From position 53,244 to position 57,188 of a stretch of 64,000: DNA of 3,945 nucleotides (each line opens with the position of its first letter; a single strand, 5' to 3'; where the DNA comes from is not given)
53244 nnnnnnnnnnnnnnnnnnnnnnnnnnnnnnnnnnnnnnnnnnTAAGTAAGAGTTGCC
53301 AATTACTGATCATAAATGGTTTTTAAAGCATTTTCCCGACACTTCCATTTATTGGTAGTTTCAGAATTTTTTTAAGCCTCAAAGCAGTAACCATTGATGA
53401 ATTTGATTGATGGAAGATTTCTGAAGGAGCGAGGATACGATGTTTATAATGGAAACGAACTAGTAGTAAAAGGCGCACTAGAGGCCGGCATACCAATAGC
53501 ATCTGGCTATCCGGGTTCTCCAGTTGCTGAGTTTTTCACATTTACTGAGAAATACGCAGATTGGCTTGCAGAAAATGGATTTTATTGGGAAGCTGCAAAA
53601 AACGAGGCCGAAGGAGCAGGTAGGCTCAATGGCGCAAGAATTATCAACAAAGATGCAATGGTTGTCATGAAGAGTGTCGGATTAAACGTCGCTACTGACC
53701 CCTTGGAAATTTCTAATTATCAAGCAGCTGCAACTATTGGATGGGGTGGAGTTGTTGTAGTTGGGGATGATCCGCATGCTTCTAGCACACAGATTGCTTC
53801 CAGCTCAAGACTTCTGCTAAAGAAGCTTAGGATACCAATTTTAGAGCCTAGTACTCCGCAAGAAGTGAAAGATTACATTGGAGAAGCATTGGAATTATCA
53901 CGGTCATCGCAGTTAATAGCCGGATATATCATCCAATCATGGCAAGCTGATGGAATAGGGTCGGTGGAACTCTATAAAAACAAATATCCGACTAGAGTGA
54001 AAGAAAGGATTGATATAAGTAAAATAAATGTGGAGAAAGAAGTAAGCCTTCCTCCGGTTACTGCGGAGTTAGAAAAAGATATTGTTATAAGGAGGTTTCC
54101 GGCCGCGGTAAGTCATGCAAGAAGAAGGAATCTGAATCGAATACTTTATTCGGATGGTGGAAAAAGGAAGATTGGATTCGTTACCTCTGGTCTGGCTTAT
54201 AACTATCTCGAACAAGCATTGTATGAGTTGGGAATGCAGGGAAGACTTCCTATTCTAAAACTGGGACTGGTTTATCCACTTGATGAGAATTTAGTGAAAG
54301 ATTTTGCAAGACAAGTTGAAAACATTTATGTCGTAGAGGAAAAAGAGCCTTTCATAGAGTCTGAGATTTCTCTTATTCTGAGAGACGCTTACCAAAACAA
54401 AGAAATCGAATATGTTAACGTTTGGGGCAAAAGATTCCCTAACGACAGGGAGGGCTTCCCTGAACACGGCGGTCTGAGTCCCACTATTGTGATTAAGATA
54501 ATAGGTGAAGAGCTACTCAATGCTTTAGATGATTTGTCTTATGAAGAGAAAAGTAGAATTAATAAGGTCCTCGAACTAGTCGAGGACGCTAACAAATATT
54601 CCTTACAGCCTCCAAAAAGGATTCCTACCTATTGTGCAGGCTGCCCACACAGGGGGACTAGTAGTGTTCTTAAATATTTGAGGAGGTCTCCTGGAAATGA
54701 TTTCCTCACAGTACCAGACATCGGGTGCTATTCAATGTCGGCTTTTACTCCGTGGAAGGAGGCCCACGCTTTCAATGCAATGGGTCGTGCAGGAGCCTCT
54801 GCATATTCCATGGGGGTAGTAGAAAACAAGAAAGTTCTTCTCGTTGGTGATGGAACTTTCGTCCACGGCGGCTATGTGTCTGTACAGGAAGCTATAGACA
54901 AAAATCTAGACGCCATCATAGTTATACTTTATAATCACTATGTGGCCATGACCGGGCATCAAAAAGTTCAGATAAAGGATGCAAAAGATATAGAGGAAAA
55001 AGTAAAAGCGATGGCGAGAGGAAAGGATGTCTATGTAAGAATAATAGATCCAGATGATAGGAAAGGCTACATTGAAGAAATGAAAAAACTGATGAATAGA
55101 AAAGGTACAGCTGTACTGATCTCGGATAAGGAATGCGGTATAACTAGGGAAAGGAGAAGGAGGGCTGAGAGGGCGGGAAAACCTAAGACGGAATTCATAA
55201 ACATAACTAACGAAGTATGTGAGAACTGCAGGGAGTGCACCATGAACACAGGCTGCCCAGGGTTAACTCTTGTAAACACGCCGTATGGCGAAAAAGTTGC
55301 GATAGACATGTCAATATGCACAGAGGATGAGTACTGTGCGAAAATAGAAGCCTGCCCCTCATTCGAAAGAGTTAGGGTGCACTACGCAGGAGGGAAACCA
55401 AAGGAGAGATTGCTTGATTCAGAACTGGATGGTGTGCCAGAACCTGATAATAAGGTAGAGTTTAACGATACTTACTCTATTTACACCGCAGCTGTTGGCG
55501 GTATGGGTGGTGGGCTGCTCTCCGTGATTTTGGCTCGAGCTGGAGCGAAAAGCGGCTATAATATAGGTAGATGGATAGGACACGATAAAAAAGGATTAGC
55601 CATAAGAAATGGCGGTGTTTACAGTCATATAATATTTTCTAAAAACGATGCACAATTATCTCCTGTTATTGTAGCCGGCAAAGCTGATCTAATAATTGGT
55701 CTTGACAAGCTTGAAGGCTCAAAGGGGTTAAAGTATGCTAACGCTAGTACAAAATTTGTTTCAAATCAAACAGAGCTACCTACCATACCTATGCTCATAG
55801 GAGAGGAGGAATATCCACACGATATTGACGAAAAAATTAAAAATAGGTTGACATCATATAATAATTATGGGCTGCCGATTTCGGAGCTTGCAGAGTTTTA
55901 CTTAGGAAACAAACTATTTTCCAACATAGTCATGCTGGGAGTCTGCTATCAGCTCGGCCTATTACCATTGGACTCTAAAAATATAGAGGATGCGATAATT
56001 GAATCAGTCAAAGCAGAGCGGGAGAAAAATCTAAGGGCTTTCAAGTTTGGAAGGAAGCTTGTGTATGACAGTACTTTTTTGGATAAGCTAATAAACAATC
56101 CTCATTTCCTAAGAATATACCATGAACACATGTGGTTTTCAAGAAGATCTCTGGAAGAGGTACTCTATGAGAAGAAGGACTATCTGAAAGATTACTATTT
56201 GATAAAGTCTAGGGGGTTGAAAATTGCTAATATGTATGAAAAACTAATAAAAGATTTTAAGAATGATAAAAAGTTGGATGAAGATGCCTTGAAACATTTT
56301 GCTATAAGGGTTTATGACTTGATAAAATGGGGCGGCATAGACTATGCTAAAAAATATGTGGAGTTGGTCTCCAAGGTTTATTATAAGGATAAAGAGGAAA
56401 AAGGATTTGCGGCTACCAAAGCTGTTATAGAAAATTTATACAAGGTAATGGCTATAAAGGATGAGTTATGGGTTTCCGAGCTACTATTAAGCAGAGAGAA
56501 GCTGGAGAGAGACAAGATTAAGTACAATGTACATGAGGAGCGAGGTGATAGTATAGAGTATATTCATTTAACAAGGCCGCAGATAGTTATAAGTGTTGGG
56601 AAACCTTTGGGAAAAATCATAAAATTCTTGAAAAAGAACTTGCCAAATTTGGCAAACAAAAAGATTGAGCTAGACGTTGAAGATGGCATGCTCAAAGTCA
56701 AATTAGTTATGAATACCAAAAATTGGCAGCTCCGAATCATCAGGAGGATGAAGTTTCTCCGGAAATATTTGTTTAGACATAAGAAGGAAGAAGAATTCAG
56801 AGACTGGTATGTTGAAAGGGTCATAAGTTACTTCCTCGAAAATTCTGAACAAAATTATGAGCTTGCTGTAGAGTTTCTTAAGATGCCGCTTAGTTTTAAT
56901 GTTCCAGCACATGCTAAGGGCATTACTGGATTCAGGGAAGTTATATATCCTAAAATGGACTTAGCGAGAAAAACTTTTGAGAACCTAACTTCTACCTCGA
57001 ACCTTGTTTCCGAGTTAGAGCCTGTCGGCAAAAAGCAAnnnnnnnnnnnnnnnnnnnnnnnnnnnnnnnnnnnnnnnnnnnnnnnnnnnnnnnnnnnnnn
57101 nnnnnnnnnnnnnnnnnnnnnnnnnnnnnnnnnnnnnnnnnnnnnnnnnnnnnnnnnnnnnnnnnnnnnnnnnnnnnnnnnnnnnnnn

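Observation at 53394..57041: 1215-aa single-chain indolepyruvate/2-oxoacid:ferredoxin oxidoreductase of bacterial architecture inside an archaeal island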

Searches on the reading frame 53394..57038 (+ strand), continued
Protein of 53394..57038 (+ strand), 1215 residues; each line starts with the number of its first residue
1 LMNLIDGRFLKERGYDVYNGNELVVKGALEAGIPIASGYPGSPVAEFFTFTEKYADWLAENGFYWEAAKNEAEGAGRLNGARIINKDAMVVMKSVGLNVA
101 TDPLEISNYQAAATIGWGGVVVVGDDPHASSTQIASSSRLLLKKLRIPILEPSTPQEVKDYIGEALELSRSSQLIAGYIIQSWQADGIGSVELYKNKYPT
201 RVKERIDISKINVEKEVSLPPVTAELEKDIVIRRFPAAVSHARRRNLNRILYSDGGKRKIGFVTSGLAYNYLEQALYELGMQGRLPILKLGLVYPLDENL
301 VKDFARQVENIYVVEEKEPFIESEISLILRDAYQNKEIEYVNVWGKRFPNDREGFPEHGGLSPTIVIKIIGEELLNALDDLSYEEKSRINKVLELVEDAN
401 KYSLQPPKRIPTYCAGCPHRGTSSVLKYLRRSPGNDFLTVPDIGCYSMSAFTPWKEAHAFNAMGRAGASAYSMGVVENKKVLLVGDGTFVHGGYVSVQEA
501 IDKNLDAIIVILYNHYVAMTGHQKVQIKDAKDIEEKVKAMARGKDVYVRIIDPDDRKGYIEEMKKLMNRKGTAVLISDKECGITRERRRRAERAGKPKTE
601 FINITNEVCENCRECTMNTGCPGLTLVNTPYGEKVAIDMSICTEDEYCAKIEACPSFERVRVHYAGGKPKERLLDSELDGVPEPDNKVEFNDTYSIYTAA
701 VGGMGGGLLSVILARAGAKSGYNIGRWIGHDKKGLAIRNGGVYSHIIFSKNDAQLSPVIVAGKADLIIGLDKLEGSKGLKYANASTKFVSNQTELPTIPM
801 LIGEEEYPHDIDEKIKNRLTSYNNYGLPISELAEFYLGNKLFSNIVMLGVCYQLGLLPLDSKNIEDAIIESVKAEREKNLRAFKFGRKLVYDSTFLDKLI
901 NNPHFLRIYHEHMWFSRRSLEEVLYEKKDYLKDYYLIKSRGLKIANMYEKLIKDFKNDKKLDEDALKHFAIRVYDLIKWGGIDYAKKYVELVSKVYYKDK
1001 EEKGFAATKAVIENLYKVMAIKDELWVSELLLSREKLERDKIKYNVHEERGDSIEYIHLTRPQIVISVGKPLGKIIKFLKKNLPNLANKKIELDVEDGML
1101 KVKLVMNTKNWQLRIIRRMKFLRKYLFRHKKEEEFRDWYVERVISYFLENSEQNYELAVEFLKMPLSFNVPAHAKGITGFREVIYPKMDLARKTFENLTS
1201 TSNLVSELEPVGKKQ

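Call 82: search_solved_structures(query=A3, max_evalue=0.01, show_alignments=3)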
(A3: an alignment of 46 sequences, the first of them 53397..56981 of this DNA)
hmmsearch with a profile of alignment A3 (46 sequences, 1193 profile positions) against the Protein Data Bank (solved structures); distinct sequences matched with E-value up to 0.01: 3.
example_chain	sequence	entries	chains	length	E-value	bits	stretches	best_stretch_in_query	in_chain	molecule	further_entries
1yd7_A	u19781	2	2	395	1.3e-12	49.7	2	12-172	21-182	2-keto acid:ferredoxin oxidoreductase subunit alpha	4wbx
9bt4_C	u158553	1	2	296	0.0056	17.8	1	448-546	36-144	Pyruvate:Ferredoxin Oxidoreductase, subunit beta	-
5c4i_C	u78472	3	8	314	0.0061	17.7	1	450-543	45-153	Oxalate oxidoreductase subunit beta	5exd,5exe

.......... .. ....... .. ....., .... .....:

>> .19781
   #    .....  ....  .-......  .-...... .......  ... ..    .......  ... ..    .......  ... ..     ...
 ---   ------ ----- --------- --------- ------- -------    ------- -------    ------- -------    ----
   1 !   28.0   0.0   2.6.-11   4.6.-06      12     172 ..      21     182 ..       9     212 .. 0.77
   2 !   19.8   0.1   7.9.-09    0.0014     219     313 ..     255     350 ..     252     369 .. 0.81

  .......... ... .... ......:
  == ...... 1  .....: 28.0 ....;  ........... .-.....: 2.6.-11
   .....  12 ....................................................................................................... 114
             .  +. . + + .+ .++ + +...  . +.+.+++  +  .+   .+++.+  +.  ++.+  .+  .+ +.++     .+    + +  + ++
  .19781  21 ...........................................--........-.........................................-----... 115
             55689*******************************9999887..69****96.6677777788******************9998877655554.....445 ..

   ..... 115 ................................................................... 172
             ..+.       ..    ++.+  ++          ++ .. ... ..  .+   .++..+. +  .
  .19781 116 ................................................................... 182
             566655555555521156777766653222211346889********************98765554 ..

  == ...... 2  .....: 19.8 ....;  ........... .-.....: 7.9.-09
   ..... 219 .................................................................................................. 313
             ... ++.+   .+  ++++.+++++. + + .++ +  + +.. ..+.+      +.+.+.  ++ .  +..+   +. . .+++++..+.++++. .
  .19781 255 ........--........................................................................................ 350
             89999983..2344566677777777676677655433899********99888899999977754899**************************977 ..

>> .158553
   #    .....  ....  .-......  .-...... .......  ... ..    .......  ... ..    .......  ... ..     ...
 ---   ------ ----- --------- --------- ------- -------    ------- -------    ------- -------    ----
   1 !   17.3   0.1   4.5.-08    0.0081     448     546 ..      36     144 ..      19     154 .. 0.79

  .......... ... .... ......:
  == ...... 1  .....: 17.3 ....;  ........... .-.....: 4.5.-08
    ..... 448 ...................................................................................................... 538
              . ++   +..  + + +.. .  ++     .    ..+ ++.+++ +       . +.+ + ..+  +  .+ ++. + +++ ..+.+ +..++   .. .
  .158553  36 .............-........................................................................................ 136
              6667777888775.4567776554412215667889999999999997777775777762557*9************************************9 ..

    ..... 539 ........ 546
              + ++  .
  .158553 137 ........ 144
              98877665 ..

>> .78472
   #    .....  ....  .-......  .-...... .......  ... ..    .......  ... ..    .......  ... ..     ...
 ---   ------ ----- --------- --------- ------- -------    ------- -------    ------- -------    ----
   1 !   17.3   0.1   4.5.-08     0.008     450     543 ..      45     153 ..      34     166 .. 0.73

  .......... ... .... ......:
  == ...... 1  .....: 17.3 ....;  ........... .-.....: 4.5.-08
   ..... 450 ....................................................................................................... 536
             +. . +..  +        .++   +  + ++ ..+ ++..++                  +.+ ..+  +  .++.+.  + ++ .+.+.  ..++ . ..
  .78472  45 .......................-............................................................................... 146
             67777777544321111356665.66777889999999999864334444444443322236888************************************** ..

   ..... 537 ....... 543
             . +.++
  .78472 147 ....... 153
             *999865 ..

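Call 87: search_protein_families(library=pfam, alignment_id=A7, max_evalue=0.00001)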
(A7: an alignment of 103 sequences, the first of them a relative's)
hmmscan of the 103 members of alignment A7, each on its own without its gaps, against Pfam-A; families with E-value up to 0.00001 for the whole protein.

A. member 1, L020:3095-3994:+ (300 aa): 2 families
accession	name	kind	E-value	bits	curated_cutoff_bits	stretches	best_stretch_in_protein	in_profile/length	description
PF20143.4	NAD_kinase_C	-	2e-26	92.6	23.7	1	160-276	11-125/126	ATP-NAD kinase C-terminal domain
PF01513.26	NAD_kinase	-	9.9e-18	65.1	25.5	1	68-127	71-130/130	ATP-NAD kinase N-terminal domain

B. families by the number of members that match (of 103 scanned): 81 families (the first 25 are shown)
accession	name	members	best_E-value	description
PF20143.4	NAD_kinase_C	13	1.6e-35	ATP-NAD kinase C-terminal domain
PF01513.26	NAD_kinase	13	7.3e-20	ATP-NAD kinase N-terminal domain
PF00749.27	tRNA-synt_1c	6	4.4e-93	tRNA synthetases class I (E and Q), catalytic domain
PF19269.4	Anticodon_2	6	1.1e-33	Anticodon binding domain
PF08501.16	Shikimate_dh_N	6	1.2e-32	Shikimate dehydrogenase substrate binding domain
PF02463.25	SMC_N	6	6.2e-20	RecF/RecN/SMC N terminal domain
PF13476.12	AAA_23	6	4.2e-17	AAA domain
PF18317.6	SDH_C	6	1.4e-16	Shikimate 5'-dehydrogenase C-terminal domain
PF01488.26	Shikimate_DH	6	2.2e-08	Shikimate / quinate 5-dehydrogenase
PF13292.11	DXP_synthase_N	4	1.1e-115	1-deoxy-D-xylulose-5-phosphate synthase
PF02779.29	Transket_pyr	4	3.6e-50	Transketolase, pyrimidine binding domain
PF02780.25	Transketolase_C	4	2.8e-34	Transketolase, C-terminal domain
PF00072.30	Response_reg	4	9.4e-26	Response regulator receiver domain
PF11969.13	DcpS_C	3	8.1e-27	Scavenger mRNA decapping enzyme C-term binding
PF01230.28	HIT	3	1.8e-25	HIT domain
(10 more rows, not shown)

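Call 93: find_encoding_contigs(protein=P0035, flank=6000, max_places=2)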
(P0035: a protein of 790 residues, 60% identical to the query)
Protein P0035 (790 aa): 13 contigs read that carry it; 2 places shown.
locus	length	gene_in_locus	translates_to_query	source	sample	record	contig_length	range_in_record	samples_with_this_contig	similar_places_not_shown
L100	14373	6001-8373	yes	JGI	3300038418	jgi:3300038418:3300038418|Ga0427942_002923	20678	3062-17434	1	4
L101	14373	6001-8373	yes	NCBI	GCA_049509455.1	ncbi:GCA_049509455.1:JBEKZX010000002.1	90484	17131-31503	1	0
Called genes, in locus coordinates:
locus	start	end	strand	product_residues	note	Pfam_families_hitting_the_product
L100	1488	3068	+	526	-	PF01039:Carboxyl_trans, PF03255:ACCA (weak)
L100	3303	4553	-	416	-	-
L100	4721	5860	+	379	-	-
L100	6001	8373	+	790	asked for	PF02775:TPP_enzyme_C, PF01558:POR, PF20169:DUF6537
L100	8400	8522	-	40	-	-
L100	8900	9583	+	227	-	-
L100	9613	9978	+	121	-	PF01035:DNA_binding_1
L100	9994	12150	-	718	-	PF02629:CoA_binding, PF13380:CoA_binding_2, PF13607:Succ_CoA_lig, PF19045:Ligase_CoA_2, PF13549:ATP-grasp_5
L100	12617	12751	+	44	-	-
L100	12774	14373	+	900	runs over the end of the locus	PF00270:DEAD, PF04851:ResIII (weak), PF00271:Helicase_C, PF19306:WHD_Lhr, PF08494:DEAD_assoc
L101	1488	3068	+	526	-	PF01039:Carboxyl_trans, PF03255:ACCA (weak)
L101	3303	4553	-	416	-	-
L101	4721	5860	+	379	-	-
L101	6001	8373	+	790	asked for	PF02775:TPP_enzyme_C, PF01558:POR, PF20169:DUF6537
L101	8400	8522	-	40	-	-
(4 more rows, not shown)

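Call 94: find_encoding_contigs(protein=P0007, flank=6000, max_places=2)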
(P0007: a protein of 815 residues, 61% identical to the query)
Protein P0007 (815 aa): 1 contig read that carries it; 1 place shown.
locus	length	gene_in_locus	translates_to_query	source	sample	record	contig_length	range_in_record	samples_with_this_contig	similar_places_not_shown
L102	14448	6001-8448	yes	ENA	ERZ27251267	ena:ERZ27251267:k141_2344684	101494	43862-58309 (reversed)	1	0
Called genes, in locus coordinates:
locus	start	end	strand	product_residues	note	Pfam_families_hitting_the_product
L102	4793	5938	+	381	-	-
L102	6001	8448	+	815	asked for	PF02775:TPP_enzyme_C, PF01558:POR, PF20169:DUF6537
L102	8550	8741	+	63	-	-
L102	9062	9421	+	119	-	-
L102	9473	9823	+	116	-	PF01035:DNA_binding_1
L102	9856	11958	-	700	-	PF02629:CoA_binding, PF13380:CoA_binding_2, PF13607:Succ_CoA_lig, PF19045:Ligase_CoA_2, PF13549:ATP-grasp_5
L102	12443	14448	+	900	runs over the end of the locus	PF00270:DEAD, PF04851:ResIII, PF00271:Helicase_C, PF19306:WHD_Lhr, PF08494:DEAD_assoc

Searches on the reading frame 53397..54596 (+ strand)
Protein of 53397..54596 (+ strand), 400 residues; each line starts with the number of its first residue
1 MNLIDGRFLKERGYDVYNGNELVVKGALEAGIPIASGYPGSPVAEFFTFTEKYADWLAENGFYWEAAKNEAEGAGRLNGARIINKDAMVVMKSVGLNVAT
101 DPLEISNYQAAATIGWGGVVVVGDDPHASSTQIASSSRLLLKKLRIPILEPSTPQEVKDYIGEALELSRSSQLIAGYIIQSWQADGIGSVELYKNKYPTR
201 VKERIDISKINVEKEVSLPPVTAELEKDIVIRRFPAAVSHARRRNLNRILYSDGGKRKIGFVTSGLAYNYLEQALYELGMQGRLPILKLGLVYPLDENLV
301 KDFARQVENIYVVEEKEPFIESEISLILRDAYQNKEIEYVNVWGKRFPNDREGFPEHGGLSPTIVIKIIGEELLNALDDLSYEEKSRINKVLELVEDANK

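Call 67: search_protein_families(library=ncbifam, proteins=[window:53397-54596:+], max_evalue=0.001)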
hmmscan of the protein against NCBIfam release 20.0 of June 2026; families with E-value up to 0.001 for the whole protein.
window:53397-54596:+ (400 aa): 6 families
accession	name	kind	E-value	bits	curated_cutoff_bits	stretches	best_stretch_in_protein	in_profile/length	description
TIGR03336.1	IOR_alpha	equivalog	2.9e-54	184.4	650.9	1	19-346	7-313/595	indolepyruvate ferredoxin oxidoreductase subunit alpha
NF009589.0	PRK13030.1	subfamily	3.2e-47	160.9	816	1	35-384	59-416/1170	indolepyruvate ferredoxin oxidoreductase family protein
NF009588.0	PRK13029.1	subfamily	8.6e-28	96.8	952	1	35-391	59-432/1196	indolepyruvate ferredoxin oxidoreductase family protein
TIGR03710.1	OAFO_sf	subfamily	6.2e-08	31.7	482.75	1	252-347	459-552/561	2-oxoacid:acceptor oxidoreductase subunit alpha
NF006412.0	PRK08659.1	equivalog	2.3e-07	30.3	411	0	15-61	6-49/378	2-oxoacid:acceptor oxidoreductase subunit alpha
NF005507.0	PRK07119.1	subfamily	0.00031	19.7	399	0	18-169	8-159/352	3-methyl-2-oxobutanoate dehydrogenase subunit VorB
